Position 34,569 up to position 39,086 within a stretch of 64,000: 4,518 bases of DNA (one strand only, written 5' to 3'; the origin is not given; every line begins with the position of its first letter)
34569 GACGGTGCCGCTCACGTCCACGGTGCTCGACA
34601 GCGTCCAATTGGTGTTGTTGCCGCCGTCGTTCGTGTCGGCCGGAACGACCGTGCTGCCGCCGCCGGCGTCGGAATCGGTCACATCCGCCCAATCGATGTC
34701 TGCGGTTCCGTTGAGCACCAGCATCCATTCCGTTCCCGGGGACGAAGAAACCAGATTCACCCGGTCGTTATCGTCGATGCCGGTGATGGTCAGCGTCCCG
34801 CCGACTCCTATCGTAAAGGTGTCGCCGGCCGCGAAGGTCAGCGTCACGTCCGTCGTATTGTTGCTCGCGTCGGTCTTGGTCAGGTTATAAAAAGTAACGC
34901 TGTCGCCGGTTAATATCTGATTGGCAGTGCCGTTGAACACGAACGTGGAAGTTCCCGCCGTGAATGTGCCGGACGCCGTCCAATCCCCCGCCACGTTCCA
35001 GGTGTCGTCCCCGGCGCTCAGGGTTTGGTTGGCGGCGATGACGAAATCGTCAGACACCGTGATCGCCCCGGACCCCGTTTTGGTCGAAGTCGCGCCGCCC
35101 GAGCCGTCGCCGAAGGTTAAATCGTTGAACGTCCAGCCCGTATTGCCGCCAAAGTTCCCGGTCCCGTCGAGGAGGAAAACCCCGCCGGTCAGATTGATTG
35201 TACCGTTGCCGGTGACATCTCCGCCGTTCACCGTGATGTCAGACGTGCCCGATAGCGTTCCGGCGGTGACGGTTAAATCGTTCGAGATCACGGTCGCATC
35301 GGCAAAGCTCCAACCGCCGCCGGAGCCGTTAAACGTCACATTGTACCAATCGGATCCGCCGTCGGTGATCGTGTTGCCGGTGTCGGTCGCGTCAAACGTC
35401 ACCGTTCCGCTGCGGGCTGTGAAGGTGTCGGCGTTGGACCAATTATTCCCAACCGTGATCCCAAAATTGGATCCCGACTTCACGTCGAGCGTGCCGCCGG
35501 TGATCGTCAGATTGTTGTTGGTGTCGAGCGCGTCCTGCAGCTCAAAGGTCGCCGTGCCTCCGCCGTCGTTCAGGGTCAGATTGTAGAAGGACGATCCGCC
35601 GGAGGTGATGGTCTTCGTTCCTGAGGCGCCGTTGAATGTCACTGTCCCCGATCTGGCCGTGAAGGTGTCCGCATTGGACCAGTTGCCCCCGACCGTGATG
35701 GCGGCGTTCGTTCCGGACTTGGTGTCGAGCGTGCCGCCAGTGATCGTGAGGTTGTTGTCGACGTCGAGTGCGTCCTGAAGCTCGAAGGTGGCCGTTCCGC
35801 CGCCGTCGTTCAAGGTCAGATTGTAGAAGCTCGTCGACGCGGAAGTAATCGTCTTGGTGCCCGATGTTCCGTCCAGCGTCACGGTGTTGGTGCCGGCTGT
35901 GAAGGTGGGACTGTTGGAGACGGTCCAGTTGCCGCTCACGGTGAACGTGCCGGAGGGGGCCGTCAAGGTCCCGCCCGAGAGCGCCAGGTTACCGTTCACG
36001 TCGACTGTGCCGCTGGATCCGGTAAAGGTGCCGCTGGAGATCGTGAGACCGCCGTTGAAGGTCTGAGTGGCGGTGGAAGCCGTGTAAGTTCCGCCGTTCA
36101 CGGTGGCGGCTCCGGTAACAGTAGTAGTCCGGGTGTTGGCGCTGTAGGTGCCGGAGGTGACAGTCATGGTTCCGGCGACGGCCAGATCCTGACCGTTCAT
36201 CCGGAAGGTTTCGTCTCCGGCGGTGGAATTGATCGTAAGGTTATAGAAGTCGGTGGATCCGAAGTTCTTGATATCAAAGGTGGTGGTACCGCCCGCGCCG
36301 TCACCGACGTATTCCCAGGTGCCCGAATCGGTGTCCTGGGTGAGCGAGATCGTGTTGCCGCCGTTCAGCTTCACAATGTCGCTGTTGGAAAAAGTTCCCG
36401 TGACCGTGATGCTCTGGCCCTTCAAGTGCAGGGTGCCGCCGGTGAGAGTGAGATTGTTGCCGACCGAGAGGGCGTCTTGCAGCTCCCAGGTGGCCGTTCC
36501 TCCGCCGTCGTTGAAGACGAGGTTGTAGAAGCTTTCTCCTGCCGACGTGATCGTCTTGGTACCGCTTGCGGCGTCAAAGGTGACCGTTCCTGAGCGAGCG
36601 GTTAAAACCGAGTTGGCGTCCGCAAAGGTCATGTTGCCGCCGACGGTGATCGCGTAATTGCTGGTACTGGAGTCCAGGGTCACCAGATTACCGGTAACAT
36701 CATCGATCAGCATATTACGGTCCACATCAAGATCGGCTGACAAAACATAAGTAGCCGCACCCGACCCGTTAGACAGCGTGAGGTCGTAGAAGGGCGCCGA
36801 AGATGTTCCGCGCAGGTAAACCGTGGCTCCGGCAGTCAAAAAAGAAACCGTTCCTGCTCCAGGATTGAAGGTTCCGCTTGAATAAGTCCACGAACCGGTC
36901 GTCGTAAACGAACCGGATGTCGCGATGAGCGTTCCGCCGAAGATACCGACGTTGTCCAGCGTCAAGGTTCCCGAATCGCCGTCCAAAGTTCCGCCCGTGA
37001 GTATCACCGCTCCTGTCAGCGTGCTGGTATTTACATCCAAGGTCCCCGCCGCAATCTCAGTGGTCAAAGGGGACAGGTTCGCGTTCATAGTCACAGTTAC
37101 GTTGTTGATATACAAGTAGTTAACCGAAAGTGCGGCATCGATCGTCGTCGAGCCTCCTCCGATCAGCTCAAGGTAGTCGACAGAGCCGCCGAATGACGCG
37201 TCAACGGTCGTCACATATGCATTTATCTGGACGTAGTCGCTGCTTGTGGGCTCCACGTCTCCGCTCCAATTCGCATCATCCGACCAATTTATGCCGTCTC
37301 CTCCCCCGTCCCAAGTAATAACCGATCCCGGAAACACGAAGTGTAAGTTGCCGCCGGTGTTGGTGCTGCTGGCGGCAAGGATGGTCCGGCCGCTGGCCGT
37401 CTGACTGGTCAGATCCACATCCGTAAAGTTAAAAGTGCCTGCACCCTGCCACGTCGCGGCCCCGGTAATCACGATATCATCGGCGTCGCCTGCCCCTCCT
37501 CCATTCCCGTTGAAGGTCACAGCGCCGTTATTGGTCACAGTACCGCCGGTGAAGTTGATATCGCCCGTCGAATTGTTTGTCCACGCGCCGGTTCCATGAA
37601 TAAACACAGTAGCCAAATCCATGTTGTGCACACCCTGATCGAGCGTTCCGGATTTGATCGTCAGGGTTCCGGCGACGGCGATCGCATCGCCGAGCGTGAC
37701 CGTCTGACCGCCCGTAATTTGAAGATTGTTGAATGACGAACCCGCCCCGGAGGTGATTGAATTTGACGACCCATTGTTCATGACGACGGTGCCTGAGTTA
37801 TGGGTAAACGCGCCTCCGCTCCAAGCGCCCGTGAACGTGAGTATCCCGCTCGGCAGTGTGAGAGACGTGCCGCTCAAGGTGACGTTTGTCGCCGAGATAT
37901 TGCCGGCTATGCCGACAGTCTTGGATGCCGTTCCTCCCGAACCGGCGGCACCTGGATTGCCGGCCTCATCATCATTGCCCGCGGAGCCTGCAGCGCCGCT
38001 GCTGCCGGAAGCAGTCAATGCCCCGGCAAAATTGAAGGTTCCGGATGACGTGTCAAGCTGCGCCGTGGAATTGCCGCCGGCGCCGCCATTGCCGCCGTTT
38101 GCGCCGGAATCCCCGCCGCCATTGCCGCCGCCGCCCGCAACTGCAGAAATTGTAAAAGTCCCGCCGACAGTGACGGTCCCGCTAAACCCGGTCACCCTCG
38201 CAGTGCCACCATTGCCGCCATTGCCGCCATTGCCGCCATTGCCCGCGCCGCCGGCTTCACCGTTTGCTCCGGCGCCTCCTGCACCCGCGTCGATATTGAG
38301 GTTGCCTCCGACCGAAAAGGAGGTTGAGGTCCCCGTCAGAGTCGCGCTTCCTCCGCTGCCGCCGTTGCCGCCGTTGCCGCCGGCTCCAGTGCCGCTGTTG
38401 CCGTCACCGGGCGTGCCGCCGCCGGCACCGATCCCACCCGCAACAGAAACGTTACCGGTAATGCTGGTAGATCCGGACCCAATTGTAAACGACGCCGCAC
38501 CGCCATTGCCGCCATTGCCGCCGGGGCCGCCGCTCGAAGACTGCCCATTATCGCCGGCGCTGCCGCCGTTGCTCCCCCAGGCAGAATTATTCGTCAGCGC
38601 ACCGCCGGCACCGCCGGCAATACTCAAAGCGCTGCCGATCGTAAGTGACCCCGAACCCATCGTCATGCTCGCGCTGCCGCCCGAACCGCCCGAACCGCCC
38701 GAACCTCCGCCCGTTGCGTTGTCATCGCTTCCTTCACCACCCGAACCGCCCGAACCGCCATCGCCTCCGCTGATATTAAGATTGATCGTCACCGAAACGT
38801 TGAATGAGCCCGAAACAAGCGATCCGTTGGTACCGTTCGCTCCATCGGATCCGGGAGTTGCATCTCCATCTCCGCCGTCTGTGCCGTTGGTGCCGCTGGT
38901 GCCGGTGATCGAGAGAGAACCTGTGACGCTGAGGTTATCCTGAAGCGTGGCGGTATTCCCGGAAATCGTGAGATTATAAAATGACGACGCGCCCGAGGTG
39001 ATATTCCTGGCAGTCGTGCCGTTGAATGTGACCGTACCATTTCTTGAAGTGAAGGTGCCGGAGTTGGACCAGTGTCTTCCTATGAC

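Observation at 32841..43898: Orphan TpsA-type giant exoprotein with PGRS-like Gly blocks and no TpsB partner or toxin/immunity tail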

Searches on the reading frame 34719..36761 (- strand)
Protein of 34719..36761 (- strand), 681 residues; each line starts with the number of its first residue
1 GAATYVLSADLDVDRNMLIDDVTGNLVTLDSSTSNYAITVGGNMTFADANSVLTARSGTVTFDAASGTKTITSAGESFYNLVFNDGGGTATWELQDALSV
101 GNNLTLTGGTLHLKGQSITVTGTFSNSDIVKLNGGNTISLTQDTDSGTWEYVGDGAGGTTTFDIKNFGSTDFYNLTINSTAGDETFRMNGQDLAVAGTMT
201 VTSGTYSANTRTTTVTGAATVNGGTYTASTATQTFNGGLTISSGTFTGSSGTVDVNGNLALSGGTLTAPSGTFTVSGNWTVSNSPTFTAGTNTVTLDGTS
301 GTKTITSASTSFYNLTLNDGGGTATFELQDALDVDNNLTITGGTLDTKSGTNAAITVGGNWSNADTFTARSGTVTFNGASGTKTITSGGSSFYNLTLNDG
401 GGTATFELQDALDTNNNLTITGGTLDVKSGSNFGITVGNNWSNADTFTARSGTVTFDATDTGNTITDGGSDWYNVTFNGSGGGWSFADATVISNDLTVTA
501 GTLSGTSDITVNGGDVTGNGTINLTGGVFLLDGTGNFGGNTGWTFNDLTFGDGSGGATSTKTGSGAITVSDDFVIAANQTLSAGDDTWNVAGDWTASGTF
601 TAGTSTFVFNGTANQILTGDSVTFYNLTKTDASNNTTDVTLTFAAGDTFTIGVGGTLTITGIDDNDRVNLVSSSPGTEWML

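Call 30: find_homologous_proteins(query=window:34719-36761:-, max_evalue=0.00001)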
Query window:34719-36761:- (681 aa): 208 proteins with E <= 0.00001 among 8000 candidates; the best 120 are listed.
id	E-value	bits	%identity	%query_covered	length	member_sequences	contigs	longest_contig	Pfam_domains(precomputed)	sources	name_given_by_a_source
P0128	4.0e-168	579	37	67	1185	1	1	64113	-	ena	-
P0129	5.7e-123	430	43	77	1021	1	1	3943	-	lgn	-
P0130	7.7e-101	357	43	54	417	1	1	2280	-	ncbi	ncbi:MAG: hypothetical protein ABEH43_00685, partial [Flavobacteriales bacterium]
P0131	3.3e-89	318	43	54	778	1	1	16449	-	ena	-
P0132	9.4e-80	287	54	28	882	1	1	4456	-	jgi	jgi:hypothetical protein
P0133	2.2e-79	286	41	63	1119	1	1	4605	-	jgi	-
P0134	4.1e-77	278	38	53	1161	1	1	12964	-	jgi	jgi:hypothetical protein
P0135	5.7e-76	275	35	70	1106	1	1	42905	-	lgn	-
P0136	5.2e-73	265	41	63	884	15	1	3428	-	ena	-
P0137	1.5e-71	260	48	58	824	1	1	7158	PF06739.18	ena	-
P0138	1.1e-69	254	44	35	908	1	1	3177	-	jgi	jgi:hypothetical protein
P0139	6.7e-67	245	38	54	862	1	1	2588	PF14262.13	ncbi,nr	ncbi:MAG: hypothetical protein HY585_05540, partial [Candidatus Omnitrophica bacterium]|nr:hypotheti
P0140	2.1e-66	243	32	88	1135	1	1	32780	-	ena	-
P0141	3.1e-66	243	42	67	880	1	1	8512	-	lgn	-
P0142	5.6e-66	242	32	87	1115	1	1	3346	-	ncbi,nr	ncbi:MAG: hypothetical protein Q8P12_03645, partial [bacterium]|nr:hypothetical protein [bacterium]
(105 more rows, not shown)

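Call 66: predict_structure(alignment_id=A1)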
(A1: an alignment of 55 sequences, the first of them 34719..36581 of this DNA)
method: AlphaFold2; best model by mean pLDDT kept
length: 621 residues; sequences in the alignment: 55
mean_pLDDT: 94.2   pTM: 0.88
mean pLDDT of the five models: 94.2, 94.0, 93.8, 93.1, 93.0
residues with pLDDT >= 90: 532; 70-90: 75; 50-70: 14; < 50: 0
segments of 3 or more residues with pLDDT < 50: none
pLDDT, mean of each block of 10 residues (from residue 1): 96 94 96 96 96 94 94 88 86 77 68 91 80 93 92 95 94 97 95 97 96 97 95 97 96 98 97 98 96 97 98 98 98 98 98 99 98 98 98 98 97 97 96 98 97 95 97 94 96 90 96 97 97 97 97 94 96 81 95 95 85 88 86
secondary structure, 60 per line:
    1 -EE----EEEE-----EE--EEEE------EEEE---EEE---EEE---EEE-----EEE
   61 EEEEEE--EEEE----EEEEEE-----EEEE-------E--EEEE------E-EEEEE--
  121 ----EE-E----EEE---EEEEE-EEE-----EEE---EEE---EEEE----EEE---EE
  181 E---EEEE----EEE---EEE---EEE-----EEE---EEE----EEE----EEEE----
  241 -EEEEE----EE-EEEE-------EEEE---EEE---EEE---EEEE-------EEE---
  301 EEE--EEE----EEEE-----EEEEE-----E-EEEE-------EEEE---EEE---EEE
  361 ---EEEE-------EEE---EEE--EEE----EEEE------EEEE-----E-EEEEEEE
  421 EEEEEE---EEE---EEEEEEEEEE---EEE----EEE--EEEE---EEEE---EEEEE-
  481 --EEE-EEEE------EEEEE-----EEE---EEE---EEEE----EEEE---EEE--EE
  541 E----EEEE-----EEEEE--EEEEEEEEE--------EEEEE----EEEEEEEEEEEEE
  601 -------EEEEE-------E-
elements in order: E8-11 E21-24 E31-34 E38-40 E44-46 E50-52 E58-66 E69-72 E77-82 E88-91 E102-105 E114-118 E133-135 E139-143 E145-147 E153-155 E159-161 E165-168 E173-175 E179-181 E185-188 E193-195 E199-201 E205-207 E213-215 E219-221 E226-228 E233-236 E242-246 E254-257 E265-268 E272-274 E278-280 E284-287 E295-297 E301-303 E306-308 E313-316 E322-326 E334-337 E345-348 E352-354 E358-360 E364-367 E375-377 E381-383 E386-388 E393-396 E403-406 E414-426 E430-432 E436-445 E449-451 E456-458 E461-464 E468-471 E475-479 E483-485 E487-490 E497-501 E507-509 E513-515 E519-522 E527-530 E534-536 E539-541 E546-549 E555-559 E562-570 E579-583 E588-600 E608-612

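Call 68: fold_search(model_id=the predicted structure, library=pdb)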
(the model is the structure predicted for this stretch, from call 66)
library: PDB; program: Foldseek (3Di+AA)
matches with E <= 10: 26; with E <= 0.001: 0
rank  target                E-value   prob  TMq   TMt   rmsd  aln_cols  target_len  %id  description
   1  6p5t_A                6.1e-02  0.28  0.21  0.18  21.6       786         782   17  Surface-layer (S-layer) RsaA protein from Caulobacter crescentus bound to strontium and iodide (released 2020-01-15)
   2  6p5t_B                7.0e-02  0.35  0.23  0.20  21.0       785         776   16  Surface-layer (S-layer) RsaA protein from Caulobacter crescentus bound to strontium and iodide (released 2020-01-15)
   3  6p5t_D                1.0e-01  0.16  0.18  0.16  22.1       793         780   17  Surface-layer (S-layer) RsaA protein from Caulobacter crescentus bound to strontium and iodide (released 2020-01-15)
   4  7usl_C                1.3e-01  0.12  0.16  0.15  21.7       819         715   12  Integrin alphaM/beta2 ectodomain in complex with adenylate cyclase toxin RTX751 and M1F5 Fab (released 2022-08-17)
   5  6p5t_C                2.4e-01  0.20  0.25  0.22  20.9       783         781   15  Surface-layer (S-layer) RsaA protein from Caulobacter crescentus bound to strontium and iodide (released 2020-01-15)
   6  8vbb_A                3.5e-01  0.16  0.27  0.19  15.4       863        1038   15  The secreted adhesin EtpA of Enterotoxigenic Escherichia coli in complex with the mouse mAb 1G05 (released 2024-09-04)
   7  6bea                  3.7e-01  0.06  0.11  0.14  26.6       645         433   14  Crystal structure of the autotransporter UpaB from E. coli strain CFT073 (released 2019-04-10)
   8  7jvi_A                6.5e-01  0.09  0.16  0.21  16.2       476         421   13  Crystal structure of a beta-helix domain retrieved from capybara gut metagenome (released 2021-09-08)
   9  3p4g_A                7.8e-01  0.06  0.12  0.17  14.8       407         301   16  X-ray crystal structure of a hyperactive, Ca2+-dependent, beta-helical antifreeze protein from an Antarctic bacterium (released 2011-04-27)
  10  3p4g_C                7.8e-01  0.05  0.12  0.17  15.1       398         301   16  X-ray crystal structure of a hyperactive, Ca2+-dependent, beta-helical antifreeze protein from an Antarctic bacterium (released 2011-04-27)
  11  3p4g_D                1.1e+00  0.06  0.13  0.19  14.8       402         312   16  X-ray crystal structure of a hyperactive, Ca2+-dependent, beta-helical antifreeze protein from an Antarctic bacterium (released 2011-04-27)
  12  3p4g_B                1.2e+00  0.07  0.15  0.22  14.1       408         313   17  X-ray crystal structure of a hyperactive, Ca2+-dependent, beta-helical antifreeze protein from an Antarctic bacterium (released 2011-04-27)
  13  6n2b_B                1.2e+00  0.06  0.13  0.19  26.7       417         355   12  The Crystal Structure of Caldicellulosiruptor kristjanssonii Tapirin C-terminal domain (released 2018-12-19)
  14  8egr_B                1.8e+00  0.05  0.18  0.18  17.0       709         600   10  Upper tail structure of Staphylococcus phage Andhra (released 2022-12-14)
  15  7o77                  2.3e+00  0.04  0.17  0.15  30.0       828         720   11  Structure of the PL6 family alginate lyase Patl3640 from Pseudoalteromonas atlantica T6c (released 2021-07-28)
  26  7o9q_A                9.1e+00  0.00  0.07  0.10  18.1       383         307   13  Crystal structure of the Awp1 (adhesin-like wall protein 1) A-domain from Candida glabrata (released 2021-12-15)
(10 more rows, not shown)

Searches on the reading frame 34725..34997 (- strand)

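Call 29: search_protein_families(library=pfam, proteins=[window:34725-34997:-], max_evalue=1)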
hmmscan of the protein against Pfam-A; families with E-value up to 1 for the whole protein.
seq(91 aa): 3 families
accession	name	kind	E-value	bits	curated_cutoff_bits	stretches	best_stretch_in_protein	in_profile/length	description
PF10162.14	G8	-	0.046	14.1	22.9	1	9-77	61-117/124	G8 domain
PF02494.22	HYR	-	0.075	13.8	21.7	1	31-77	24-69/81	HYR domain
PF05899.18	Cupin_3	-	0.18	12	23.5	0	51-71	36-56/74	EutQ-like cupin domain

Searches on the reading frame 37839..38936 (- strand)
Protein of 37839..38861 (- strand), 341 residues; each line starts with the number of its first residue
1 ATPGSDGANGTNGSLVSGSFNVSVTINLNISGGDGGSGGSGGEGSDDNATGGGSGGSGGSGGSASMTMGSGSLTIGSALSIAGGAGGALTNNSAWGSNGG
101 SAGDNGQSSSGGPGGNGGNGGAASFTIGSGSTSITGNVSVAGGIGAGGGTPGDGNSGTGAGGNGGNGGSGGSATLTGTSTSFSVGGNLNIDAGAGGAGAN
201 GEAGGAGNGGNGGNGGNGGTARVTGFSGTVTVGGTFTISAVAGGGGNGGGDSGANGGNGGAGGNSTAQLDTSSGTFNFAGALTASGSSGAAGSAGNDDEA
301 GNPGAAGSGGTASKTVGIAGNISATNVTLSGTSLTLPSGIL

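Call 24: search_protein_families(library=pfam, proteins=[window:37839-38861:-], max_evalue=1)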
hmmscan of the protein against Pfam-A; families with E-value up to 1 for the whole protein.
window:37839-38861:- (341 aa): 0 families

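Call 25: search_protein_families(library=ncbifam, proteins=[window:37839-38861:-], max_evalue=0.1)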
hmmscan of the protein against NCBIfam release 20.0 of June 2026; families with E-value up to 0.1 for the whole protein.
window:37839-38861:- (341 aa): 0 families

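Call 73: search_solved_structures(query=window:37929-38936:-, max_evalue=1)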
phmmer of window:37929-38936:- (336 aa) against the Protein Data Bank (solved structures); distinct sequences matched with E-value up to 1: 1.
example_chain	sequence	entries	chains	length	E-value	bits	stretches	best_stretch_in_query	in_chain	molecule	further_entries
7b3y_B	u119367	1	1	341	0.19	14.2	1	58-91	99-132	Fibronectin binding protein,2-dehydro-3-deoxyphosphogluconate aldolase/4-hydroxy-2-oxoglut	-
